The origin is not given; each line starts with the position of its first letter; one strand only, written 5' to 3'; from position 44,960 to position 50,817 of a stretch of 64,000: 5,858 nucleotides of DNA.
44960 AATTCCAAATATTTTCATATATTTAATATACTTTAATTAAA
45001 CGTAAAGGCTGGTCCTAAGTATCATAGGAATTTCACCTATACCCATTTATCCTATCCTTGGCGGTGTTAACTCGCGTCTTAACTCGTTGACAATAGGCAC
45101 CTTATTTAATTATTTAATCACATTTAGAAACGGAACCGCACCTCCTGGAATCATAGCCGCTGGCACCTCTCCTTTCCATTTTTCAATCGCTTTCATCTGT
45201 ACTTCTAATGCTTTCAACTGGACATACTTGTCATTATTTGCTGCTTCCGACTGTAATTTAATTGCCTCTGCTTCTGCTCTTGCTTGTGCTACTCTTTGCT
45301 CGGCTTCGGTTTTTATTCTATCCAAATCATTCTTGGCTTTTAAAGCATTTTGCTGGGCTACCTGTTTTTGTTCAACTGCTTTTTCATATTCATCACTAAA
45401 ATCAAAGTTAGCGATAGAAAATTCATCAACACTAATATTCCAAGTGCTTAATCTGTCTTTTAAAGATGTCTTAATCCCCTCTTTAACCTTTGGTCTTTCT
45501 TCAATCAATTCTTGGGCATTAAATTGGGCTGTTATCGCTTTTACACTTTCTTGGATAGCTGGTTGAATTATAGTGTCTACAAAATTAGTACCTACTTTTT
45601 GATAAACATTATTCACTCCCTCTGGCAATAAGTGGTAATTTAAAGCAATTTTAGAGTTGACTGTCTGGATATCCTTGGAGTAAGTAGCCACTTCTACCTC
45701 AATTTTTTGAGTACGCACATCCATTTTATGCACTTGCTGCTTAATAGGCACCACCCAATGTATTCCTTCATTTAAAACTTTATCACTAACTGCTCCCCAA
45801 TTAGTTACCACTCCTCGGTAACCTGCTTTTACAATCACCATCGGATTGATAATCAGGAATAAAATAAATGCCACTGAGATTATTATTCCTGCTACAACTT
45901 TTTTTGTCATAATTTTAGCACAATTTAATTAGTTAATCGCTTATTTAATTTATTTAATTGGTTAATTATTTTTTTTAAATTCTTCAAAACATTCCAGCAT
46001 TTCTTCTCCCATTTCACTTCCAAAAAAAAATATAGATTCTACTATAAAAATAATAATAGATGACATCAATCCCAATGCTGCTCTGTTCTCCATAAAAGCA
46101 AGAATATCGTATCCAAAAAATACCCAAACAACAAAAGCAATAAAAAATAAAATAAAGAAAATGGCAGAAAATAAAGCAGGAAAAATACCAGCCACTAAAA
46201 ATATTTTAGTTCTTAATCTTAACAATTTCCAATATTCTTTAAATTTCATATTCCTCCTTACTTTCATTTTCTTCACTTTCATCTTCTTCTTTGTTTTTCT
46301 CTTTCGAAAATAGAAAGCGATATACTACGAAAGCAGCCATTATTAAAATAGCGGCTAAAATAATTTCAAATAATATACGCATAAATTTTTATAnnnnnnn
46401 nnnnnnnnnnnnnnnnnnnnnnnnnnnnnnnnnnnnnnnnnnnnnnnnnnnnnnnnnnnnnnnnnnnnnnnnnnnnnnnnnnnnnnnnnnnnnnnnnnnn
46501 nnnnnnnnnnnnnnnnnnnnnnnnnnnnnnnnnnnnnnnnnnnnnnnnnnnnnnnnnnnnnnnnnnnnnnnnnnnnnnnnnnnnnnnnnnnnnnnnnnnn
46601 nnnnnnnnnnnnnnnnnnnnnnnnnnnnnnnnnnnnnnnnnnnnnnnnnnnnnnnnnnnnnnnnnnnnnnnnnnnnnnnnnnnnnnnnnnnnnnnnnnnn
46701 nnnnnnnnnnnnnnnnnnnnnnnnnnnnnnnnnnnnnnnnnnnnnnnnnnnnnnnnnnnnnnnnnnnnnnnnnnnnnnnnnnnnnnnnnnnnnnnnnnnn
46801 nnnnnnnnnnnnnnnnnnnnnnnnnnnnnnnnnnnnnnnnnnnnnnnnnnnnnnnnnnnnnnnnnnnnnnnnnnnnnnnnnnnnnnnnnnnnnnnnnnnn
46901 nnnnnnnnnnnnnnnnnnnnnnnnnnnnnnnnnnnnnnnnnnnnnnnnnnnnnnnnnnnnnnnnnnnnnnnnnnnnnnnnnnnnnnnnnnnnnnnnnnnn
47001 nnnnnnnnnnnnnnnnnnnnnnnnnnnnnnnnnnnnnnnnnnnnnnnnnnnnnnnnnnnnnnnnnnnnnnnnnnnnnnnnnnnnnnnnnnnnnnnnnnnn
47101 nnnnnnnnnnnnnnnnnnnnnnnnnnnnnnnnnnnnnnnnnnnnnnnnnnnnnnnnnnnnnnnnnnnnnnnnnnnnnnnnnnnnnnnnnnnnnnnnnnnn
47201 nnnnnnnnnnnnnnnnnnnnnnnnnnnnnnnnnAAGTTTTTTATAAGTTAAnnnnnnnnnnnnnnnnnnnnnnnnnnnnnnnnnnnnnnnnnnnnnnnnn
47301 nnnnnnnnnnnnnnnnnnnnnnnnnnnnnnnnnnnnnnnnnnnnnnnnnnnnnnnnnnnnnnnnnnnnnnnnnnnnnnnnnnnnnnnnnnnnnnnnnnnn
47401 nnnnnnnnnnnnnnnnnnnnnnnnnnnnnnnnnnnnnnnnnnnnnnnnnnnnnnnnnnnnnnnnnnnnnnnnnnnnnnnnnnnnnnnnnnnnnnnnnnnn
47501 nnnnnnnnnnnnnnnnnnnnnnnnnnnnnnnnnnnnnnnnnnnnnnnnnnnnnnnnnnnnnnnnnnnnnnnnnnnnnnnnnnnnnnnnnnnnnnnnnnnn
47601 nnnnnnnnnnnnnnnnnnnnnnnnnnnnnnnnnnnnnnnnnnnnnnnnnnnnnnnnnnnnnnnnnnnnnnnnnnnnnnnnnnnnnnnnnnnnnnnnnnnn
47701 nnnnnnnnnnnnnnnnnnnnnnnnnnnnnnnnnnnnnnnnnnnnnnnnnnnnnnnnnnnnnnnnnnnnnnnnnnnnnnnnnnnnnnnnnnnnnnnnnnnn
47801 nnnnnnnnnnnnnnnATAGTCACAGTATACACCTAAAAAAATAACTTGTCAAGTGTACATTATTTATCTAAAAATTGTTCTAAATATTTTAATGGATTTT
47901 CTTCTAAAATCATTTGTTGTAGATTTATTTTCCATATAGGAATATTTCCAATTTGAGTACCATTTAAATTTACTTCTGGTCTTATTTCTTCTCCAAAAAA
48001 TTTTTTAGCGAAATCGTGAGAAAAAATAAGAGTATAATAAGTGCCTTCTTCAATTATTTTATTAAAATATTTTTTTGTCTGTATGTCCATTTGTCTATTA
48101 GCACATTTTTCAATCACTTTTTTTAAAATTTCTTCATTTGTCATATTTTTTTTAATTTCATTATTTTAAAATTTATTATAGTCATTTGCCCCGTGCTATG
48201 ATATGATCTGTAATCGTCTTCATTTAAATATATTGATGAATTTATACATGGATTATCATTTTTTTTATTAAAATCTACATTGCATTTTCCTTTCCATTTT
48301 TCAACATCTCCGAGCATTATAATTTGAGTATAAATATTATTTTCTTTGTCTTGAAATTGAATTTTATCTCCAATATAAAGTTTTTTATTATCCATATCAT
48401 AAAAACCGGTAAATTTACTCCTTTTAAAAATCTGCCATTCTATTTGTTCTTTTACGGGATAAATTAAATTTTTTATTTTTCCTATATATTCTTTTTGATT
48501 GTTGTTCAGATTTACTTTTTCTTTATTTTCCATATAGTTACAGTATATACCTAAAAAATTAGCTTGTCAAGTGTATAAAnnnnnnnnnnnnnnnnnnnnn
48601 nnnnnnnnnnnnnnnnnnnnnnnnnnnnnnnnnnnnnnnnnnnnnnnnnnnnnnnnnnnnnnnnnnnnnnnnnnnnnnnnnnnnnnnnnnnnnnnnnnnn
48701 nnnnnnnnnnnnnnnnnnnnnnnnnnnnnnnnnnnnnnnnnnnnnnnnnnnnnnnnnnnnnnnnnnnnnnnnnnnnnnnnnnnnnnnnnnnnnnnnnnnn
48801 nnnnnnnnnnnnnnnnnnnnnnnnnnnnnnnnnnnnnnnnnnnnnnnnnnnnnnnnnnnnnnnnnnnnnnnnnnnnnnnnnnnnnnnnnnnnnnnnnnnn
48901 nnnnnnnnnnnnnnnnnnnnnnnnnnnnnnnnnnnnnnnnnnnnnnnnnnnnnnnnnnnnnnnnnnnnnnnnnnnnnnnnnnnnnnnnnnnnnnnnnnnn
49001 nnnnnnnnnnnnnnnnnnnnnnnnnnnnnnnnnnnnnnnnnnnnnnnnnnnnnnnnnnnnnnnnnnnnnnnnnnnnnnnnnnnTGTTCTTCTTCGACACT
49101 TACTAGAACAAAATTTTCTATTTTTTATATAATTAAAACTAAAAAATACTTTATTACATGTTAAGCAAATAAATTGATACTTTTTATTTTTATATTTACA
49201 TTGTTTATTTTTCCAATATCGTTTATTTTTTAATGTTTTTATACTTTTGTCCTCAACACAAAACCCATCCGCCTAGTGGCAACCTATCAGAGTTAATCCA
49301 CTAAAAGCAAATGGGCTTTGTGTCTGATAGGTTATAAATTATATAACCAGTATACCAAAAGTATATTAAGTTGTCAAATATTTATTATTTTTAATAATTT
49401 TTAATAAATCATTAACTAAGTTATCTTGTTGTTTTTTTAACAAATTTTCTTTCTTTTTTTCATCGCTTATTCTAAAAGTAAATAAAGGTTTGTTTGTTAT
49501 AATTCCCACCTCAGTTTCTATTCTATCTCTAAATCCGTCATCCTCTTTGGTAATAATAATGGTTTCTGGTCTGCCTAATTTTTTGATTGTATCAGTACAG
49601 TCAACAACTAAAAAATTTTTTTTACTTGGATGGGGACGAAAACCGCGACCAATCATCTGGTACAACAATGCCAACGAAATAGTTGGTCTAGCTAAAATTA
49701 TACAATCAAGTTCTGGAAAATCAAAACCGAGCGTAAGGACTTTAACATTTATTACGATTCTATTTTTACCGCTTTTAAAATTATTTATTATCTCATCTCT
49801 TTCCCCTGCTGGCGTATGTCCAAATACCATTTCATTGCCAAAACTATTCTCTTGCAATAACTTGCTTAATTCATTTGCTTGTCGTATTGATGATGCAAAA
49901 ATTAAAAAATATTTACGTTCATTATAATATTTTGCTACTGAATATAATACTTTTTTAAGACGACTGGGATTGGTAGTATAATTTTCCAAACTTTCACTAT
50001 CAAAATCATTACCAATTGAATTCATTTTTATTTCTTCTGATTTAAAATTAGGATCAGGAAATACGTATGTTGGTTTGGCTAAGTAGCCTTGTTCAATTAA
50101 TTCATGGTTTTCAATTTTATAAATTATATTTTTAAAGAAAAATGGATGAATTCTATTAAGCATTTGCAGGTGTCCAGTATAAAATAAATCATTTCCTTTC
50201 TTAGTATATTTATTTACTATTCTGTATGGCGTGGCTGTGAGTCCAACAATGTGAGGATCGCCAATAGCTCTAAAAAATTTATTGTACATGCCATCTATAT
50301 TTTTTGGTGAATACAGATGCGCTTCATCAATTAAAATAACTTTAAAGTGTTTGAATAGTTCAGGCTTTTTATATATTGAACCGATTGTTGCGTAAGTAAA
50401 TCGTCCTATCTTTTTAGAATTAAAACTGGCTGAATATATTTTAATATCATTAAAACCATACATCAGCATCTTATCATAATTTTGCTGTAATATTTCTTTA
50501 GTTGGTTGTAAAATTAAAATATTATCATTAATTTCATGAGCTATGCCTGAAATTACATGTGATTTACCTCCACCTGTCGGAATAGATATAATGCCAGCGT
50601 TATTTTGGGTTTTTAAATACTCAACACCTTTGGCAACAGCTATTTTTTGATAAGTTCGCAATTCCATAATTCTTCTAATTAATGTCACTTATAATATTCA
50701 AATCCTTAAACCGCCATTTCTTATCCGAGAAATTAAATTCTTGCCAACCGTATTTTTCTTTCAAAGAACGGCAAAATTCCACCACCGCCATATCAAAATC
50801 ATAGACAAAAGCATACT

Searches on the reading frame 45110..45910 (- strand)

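Call 31: search_protein_families(library=phrogs, proteins=[window:45110-45910:-], max_evalue=0.0001)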
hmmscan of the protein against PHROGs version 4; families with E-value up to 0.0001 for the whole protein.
window:45110-45910:- (266 aa): 2 families
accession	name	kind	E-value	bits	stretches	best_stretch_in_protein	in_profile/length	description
phrog_200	-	other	2.9e-53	182.4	1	1-264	80-359/379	lipoprotein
phrog_38808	-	unknown function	1.7e-06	29.2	1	207-264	16-67/68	-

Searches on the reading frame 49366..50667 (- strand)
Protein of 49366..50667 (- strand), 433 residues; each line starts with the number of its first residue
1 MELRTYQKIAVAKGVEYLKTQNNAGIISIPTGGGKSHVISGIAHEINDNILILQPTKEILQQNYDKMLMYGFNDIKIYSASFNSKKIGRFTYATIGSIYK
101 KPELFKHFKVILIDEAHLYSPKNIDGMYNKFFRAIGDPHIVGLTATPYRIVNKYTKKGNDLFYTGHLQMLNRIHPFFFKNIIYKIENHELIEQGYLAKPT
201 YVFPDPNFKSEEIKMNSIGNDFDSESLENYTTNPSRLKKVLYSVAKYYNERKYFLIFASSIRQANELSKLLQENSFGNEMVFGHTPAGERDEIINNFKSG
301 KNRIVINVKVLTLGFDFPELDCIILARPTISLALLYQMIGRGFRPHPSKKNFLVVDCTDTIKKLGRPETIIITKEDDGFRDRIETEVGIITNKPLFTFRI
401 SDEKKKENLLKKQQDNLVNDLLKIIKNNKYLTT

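Call 31: search_protein_families(library=phrogs, proteins=[window:49366-50667:-], max_evalue=0.0001)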
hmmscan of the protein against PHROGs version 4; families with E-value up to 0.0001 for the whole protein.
window:49366-50667:- (433 aa): 6 families
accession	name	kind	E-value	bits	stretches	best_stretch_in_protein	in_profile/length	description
phrog_16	-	DNA, RNA and nucleotide metabolism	1.4e-83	282.7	1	1-374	271-613/986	DNA helicase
phrog_9690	-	DNA, RNA and nucleotide metabolism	2.4e-20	73.8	1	97-363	30-274/306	DNA helicase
phrog_16259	-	DNA, RNA and nucleotide metabolism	1.2e-12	48.7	1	2-130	117-247/330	DNA helicase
phrog_6819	-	DNA, RNA and nucleotide metabolism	1.5e-10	41.2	0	2-120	20-147/645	Holliday junction branch migration helicase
phrog_16694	-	unknown function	6.8e-07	28.6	0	289-363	603-680/1010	-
phrog_2488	-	DNA, RNA and nucleotide metabolism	3.2e-06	27.2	0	3-65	19-88/579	DNA helicase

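Call 89: search_dna_similar(query=window:49366-50667:-, collection=phages, mode=protein, max_rows=15)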
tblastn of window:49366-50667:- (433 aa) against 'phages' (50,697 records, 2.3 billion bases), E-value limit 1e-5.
Records with a match: 3972; places in all: 3977; records where one place covers at least 80% of the query: 2672.
Best place of each record, by identity: <60% 3972.
By first word of the organism name: Vibrio 528; Mycobacterium 507; Klebsiella 384; Staphylococcus 345; Synechococcus 302; Streptococcus 262; Bacillus 191; Escherichia 179; Pseudomonas 117; Salmonella 66; and 114 more.
By host as written in the record: - 779; Mycobacterium smegmatis mc2 155 366; Klebsiella pneumoniae 150; Staphylococcus aureus 113; Synechococcus 107; Streptococcus thermophilus 102; Mycobacterium smegmatis mc#155 80; Escherichia coli 61; and 874 more.
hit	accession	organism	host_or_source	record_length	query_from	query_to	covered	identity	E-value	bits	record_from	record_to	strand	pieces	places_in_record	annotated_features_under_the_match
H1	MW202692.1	Caudoviricetes sp.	Manatee Spring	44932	3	388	89%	45.5%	2e-102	339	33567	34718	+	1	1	type I site specific restriction modification protein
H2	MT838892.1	Bacteriophage sp.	human fecal samples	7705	4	365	84%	41.4%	2e-82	282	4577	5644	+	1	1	record has no annotation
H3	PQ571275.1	Bacteroides phage BS-TP2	Bacteroides salyersiae BG8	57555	3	365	84%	40.2%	5e-79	272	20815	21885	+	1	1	DNA helicase | HNH endonuclease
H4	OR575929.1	phage csAssE-Sib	human gut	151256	2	374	86%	37.1%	1e-63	227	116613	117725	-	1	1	ATP-dependent DNA helicase | hypothetical protein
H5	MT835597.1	Bacteriophage sp.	human fecal samples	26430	2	370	85%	36.9%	6e-68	240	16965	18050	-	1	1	record has no annotation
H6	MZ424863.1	Proteus phage vB_PmiM_ZX7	Proteus mirabilis YV2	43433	2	389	90%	32.3%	1e-42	166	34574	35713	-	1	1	putative ATP-dependent RNA helicase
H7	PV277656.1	Serratia phage BUCT805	Serratia marcescens SM04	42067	4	365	84%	34.4%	5e-45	173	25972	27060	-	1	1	ATP-dependent helicase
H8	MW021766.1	Serratia phage vB_SmaS_Opt-148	Serratia marcescens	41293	4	365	84%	34.2%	2e-44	171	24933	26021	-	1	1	putative ATP-dependent helicase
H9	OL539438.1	Serratia phage vB_SmaS_Swain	Serratia marcescens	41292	4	365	84%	34.2%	2e-44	171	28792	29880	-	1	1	putative ATP-dependent helicase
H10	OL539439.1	Serratia phage vB_SmaS_Carrot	Serratia marcescens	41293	4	365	84%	34.2%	2e-44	171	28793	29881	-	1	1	putative ATP-dependent helicase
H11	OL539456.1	Serratia phage vB_SmaS_LittleDog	Serratia marcescens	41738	4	365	84%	34.2%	2e-44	171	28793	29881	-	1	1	putative ATP-dependent helicase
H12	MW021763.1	Serratia phage vB_SmaS_Bigdog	Serratia Marcescens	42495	4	365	84%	34.2%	2e-44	171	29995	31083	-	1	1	putative ATP-dependent helicase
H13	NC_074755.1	Serratia phage vB_SmaS_Bigdog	Serratia Marcescens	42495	4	365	84%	34.2%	2e-44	171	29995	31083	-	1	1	putative ATP-dependent helicase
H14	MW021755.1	Serratia phage vB_SmaS_Serratianator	Serratia marcescens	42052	4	365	84%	33.9%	3e-43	168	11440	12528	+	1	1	putative nuclease or DEAD/DEAH box helicase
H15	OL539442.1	Serratia phage vB_SmaS_Ulliraptor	Serratia marcescens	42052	4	365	84%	33.9%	3e-43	168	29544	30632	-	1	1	putative ATP-dependent helicase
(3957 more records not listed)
